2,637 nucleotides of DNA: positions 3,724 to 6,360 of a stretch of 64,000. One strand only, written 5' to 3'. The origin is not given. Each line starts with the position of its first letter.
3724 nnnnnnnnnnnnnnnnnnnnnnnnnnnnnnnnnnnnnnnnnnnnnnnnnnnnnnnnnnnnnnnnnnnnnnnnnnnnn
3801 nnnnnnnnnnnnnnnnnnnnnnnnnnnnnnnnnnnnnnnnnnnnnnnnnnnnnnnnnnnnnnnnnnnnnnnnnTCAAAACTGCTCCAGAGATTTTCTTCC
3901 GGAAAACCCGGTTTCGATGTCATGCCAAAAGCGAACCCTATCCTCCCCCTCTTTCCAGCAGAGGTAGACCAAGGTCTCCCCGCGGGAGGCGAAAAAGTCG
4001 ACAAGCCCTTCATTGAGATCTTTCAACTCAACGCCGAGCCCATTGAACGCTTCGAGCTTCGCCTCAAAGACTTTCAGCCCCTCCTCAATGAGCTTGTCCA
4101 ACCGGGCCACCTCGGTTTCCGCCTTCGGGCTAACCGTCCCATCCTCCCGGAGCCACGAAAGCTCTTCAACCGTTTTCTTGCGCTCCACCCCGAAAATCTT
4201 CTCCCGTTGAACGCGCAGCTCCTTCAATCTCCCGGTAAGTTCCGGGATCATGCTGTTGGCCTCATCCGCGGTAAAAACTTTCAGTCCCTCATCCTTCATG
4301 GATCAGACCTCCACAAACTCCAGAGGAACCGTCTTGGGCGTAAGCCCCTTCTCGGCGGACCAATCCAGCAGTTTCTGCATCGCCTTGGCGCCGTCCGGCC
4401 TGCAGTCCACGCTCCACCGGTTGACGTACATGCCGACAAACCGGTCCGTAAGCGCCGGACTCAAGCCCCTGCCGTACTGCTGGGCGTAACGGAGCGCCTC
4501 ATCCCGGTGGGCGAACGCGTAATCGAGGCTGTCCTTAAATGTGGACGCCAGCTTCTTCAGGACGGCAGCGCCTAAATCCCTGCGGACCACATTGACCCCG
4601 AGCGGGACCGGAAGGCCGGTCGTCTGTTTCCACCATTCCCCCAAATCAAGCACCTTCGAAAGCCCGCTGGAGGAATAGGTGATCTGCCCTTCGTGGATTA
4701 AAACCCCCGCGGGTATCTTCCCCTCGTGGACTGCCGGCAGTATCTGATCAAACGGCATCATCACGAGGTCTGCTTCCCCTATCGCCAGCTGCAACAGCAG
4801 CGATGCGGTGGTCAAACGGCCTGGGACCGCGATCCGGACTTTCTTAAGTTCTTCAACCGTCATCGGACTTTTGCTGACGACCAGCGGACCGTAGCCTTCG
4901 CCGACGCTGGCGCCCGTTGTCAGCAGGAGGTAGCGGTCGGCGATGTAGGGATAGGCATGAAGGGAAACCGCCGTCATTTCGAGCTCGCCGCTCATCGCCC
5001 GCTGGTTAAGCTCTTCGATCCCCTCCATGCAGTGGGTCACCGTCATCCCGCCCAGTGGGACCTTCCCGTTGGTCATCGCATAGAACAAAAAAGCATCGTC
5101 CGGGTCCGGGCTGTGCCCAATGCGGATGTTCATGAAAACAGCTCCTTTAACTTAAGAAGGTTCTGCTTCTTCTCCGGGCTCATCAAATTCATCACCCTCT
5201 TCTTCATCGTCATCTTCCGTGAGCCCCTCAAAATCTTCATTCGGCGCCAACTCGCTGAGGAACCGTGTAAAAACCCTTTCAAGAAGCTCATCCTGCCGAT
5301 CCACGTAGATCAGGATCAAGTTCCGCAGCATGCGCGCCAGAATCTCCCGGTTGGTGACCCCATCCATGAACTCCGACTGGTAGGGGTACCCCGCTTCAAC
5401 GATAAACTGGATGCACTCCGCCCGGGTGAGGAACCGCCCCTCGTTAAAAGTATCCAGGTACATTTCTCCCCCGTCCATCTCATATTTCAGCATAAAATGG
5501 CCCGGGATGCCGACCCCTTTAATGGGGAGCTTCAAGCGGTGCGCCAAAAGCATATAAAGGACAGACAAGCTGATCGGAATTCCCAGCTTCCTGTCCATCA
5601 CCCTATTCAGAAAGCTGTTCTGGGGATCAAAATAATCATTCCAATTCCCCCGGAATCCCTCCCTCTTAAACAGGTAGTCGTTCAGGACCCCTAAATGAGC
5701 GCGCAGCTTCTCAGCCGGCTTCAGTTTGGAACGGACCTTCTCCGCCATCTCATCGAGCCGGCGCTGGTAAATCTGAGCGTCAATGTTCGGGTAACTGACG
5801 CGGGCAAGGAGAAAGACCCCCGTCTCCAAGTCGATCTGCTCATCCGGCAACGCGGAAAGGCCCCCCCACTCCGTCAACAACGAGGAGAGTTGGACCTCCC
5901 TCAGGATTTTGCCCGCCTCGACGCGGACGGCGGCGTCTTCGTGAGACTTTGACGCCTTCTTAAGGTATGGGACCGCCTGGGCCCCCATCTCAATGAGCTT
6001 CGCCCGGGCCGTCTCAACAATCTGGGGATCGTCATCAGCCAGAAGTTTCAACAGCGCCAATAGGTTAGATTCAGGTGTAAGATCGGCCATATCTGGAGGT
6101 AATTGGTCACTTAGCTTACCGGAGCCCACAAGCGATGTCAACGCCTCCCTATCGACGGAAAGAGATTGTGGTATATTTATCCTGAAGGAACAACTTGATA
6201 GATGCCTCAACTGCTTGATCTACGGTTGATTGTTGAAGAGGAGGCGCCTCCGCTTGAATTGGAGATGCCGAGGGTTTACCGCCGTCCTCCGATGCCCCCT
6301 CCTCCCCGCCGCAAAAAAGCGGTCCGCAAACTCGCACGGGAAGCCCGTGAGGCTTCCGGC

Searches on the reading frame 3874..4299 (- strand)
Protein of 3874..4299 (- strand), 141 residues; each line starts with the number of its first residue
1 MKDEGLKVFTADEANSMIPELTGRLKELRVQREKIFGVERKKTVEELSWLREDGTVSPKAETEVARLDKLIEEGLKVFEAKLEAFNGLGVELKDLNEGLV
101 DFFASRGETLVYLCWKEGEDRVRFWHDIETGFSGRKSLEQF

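Call 11: search_protein_families(library=pfam, proteins=[window:3874-4299:-], max_evalue=0.001)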
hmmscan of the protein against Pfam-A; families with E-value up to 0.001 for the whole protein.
window:3874-4299:- (141 aa): 1 family
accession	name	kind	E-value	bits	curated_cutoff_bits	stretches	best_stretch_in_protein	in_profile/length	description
PF09969.14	DUF2203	-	9e-29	101.1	24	1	7-138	1-122/122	Uncharacterized conserved protein (DUF2203)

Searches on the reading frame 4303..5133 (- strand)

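Call 11: search_protein_families(library=pfam, proteins=[window:4303-5133:-], max_evalue=0.001)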
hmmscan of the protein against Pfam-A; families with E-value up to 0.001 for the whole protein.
window:4303-5133:- (276 aa): 1 family
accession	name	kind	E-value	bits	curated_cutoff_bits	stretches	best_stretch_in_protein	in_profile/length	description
PF02621.19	VitK2_biosynth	-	4.6e-77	259.3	26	1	3-260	1-251/252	Menaquinone biosynthesis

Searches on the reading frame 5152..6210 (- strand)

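Call 11: search_protein_families(library=pfam, proteins=[window:5152-6210:-], max_evalue=0.001)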
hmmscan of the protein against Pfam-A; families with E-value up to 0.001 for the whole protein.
window:5152-6210:- (352 aa): 1 family
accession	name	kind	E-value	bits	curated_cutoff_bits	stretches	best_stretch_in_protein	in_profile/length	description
PF13369.12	Transglut_core2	-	2.1e-48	164.2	23.5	1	148-296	3-155/155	Transglutaminase-like superfamily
